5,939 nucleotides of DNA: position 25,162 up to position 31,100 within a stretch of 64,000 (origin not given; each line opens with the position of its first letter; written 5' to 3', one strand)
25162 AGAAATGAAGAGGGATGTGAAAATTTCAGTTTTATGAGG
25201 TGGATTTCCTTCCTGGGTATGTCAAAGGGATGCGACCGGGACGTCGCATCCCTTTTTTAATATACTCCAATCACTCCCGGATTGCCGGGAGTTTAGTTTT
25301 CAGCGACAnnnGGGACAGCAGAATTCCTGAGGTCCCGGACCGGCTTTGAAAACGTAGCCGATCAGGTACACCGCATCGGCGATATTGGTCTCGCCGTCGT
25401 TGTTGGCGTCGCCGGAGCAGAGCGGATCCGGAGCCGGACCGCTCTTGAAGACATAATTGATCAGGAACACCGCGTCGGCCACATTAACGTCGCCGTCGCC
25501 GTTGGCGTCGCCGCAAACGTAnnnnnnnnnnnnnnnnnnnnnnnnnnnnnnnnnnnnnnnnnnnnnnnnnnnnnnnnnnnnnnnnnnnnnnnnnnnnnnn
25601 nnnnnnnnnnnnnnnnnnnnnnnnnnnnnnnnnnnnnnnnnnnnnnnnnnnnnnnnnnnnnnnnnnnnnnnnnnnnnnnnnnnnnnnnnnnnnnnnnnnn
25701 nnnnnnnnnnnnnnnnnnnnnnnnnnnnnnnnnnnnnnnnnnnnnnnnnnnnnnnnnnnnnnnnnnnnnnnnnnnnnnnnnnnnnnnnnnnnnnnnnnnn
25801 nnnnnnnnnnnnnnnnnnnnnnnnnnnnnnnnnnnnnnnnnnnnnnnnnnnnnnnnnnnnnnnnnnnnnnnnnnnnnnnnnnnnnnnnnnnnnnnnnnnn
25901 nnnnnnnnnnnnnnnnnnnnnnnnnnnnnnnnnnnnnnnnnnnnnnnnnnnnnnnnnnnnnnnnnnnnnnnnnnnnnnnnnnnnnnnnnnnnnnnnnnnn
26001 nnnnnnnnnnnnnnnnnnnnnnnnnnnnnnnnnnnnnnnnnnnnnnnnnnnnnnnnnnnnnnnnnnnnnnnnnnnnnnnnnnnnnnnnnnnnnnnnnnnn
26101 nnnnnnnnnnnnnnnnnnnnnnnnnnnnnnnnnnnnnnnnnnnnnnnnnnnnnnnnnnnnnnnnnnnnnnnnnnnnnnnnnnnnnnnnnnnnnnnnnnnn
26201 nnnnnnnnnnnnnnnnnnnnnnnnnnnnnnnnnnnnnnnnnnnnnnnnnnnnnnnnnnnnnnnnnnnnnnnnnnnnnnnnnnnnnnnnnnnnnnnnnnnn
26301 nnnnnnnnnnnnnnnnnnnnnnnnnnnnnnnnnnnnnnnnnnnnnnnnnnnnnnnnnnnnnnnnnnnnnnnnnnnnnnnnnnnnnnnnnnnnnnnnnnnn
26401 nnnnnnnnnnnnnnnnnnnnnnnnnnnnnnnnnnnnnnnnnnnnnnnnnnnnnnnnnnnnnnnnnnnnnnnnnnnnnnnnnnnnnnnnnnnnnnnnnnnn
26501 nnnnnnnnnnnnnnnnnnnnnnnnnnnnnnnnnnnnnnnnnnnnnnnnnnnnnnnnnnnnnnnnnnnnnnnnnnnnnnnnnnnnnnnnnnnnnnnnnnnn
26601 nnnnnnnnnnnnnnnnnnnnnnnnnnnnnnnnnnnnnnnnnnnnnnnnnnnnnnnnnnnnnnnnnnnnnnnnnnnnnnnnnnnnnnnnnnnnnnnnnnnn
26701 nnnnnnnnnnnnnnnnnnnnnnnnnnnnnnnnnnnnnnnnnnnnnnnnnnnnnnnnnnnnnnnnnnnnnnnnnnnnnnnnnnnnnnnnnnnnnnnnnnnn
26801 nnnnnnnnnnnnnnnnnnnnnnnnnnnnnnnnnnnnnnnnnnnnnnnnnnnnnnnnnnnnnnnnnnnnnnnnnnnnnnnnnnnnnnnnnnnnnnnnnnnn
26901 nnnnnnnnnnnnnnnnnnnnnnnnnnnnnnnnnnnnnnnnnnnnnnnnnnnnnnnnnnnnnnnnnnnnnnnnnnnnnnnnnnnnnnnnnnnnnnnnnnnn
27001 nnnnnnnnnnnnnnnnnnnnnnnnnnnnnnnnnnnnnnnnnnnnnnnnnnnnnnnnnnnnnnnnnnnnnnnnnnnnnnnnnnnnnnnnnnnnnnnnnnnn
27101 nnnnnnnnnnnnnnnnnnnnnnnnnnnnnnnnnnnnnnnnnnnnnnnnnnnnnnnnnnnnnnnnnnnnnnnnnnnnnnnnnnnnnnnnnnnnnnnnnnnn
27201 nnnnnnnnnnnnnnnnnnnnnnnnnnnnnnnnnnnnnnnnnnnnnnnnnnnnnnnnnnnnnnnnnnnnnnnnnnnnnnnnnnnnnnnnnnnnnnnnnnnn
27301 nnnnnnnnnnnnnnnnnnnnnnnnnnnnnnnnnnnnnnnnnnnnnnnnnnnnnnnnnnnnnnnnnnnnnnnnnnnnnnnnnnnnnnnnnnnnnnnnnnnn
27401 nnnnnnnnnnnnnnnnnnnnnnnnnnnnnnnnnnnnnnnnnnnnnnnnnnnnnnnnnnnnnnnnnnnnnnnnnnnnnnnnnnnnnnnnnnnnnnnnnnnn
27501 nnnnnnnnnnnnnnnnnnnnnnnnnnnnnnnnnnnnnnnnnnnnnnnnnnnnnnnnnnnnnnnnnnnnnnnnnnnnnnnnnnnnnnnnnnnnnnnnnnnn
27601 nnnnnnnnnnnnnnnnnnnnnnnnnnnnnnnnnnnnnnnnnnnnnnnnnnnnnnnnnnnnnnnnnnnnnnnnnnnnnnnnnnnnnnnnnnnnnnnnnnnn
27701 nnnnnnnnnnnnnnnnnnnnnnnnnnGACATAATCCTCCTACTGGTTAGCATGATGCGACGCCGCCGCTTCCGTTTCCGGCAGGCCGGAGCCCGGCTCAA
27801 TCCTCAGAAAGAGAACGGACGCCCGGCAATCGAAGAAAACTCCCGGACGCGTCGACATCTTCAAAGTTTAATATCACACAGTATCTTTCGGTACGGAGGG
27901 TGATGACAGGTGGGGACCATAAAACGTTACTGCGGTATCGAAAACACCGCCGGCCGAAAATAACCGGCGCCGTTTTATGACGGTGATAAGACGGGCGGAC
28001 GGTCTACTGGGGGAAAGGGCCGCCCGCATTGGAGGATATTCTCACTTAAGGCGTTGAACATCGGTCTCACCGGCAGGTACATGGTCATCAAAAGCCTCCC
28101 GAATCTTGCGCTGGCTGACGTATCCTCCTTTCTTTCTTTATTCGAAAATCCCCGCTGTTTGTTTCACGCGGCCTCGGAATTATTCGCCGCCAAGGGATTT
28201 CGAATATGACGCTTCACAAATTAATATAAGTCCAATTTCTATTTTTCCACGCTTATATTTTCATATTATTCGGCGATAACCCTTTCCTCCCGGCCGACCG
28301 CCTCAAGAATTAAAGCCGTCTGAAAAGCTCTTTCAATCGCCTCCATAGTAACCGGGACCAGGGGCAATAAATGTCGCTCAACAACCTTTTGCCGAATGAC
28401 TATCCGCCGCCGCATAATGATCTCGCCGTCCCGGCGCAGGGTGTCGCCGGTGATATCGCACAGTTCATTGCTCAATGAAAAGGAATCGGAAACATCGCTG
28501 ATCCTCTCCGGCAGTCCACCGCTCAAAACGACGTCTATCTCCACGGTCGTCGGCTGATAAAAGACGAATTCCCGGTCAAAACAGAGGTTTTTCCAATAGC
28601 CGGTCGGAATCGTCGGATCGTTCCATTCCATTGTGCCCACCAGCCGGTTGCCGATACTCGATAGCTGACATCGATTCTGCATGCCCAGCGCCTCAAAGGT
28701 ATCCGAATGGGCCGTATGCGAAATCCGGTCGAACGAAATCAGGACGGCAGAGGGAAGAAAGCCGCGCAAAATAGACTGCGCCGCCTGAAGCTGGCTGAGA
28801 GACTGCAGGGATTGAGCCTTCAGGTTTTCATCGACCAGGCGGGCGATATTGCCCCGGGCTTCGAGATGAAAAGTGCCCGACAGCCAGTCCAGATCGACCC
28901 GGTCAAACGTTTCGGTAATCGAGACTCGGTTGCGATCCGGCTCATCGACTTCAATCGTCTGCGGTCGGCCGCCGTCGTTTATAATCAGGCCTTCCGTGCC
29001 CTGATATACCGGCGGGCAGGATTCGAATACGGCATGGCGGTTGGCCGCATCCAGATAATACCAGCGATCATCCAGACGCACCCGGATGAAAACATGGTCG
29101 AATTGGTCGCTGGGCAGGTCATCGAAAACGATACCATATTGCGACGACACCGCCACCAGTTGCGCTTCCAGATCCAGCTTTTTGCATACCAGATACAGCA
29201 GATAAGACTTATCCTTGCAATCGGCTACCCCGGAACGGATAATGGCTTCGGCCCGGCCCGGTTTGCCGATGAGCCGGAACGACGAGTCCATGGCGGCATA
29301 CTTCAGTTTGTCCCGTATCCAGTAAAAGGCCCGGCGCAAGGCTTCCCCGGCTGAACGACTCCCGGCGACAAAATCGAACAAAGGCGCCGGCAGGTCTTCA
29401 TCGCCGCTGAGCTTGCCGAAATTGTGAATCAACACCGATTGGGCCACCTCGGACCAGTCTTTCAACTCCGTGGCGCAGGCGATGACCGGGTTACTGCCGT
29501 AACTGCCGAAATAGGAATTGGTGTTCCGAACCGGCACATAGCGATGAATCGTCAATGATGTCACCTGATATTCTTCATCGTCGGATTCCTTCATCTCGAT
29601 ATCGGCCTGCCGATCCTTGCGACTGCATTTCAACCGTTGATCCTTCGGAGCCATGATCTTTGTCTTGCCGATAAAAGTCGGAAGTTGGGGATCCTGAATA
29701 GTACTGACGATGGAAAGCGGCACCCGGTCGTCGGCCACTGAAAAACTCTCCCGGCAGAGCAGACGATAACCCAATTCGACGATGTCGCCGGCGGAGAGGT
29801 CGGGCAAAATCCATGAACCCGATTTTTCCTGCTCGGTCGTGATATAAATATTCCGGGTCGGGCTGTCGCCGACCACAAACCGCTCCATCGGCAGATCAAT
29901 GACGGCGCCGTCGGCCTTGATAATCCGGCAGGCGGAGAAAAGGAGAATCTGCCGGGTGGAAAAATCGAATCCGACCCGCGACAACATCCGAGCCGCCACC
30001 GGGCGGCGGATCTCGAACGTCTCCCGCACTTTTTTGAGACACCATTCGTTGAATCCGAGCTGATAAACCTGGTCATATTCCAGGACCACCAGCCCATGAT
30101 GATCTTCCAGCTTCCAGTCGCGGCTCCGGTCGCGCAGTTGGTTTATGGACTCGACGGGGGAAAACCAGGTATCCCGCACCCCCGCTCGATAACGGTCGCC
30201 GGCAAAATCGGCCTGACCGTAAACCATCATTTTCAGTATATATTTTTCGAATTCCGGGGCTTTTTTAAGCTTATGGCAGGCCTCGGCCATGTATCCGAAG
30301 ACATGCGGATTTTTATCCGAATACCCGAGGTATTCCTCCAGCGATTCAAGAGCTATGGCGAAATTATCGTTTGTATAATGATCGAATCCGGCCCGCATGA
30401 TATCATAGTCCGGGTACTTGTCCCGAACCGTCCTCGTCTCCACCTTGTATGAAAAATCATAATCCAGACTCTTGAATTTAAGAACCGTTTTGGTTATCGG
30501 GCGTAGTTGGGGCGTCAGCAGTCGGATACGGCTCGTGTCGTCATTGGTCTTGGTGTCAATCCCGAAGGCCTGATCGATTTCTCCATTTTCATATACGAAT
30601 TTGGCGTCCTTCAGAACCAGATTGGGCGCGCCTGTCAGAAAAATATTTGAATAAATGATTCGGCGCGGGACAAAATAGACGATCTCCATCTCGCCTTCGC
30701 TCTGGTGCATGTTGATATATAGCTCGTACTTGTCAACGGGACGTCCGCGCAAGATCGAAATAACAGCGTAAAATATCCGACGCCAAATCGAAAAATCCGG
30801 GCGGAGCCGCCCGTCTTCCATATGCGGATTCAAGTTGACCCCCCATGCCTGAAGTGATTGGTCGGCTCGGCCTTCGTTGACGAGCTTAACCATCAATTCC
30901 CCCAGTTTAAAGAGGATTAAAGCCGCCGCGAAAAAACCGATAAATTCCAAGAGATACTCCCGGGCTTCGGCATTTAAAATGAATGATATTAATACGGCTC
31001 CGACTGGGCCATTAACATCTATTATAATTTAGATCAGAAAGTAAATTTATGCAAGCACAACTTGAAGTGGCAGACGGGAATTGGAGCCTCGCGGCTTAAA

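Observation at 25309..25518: Shared 66-69-aa C-terminal dockerin-like twin repeat ending in CCP on three unrelated secreted proteins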

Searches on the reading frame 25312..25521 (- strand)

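Call 14: search_protein_families(library=ncbifam, proteins=[window:25312-25521:-], max_evalue=10)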
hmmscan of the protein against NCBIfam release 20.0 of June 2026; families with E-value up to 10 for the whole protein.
seq(70 aa): 2 families
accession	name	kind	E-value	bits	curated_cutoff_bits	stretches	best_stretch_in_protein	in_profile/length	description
NF049990.1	CellobisidaseCelK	equivalog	1.3e-05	23.6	1700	1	2-59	828-884/889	cellulose 1,4-beta-cellobiosidase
NF041540.1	dockerin_GC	domain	0.012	16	29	1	6-55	12-61/67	GC-type dockerin domain-anchored protein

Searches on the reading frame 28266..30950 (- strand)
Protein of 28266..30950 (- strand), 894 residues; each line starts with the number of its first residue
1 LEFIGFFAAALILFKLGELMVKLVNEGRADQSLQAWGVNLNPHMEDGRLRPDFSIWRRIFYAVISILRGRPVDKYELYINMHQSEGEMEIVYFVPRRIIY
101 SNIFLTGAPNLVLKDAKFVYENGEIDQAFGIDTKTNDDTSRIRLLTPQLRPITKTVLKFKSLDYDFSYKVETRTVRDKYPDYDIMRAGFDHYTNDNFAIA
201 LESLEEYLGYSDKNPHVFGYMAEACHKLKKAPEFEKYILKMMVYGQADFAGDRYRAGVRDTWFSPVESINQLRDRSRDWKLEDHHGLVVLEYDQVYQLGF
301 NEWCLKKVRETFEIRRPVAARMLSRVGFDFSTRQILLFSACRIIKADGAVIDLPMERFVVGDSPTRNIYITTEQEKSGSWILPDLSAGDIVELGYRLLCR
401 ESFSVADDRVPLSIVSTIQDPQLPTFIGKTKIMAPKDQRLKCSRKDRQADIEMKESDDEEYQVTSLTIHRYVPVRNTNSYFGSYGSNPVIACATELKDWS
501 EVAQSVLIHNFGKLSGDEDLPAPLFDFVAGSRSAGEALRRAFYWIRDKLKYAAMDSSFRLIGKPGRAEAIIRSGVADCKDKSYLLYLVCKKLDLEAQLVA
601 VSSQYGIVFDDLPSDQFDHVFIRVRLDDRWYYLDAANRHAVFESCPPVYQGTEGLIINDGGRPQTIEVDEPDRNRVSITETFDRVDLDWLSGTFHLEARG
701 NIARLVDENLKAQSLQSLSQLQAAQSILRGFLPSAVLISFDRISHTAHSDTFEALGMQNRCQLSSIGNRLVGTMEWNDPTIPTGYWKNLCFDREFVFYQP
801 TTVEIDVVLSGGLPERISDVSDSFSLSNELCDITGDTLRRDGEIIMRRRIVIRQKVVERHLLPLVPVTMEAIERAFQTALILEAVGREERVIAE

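Call 65: search_protein_families(library=pfam, max_evalue=0.00001, proteins=[window:28266-30950:-])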
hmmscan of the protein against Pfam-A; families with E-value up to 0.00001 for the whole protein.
window:28266-30950:- (894 aa): 2 families
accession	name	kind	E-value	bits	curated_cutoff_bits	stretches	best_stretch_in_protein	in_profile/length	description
PF12969.12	DUF3857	-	1.7e-10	41.7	24.6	1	308-468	9-163/170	Domain of Unknown Function with PDB structure (DUF3857)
PF01841.26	Transglut_core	-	1.4e-06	29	23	1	527-635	7-108/108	Transglutaminase-like superfamily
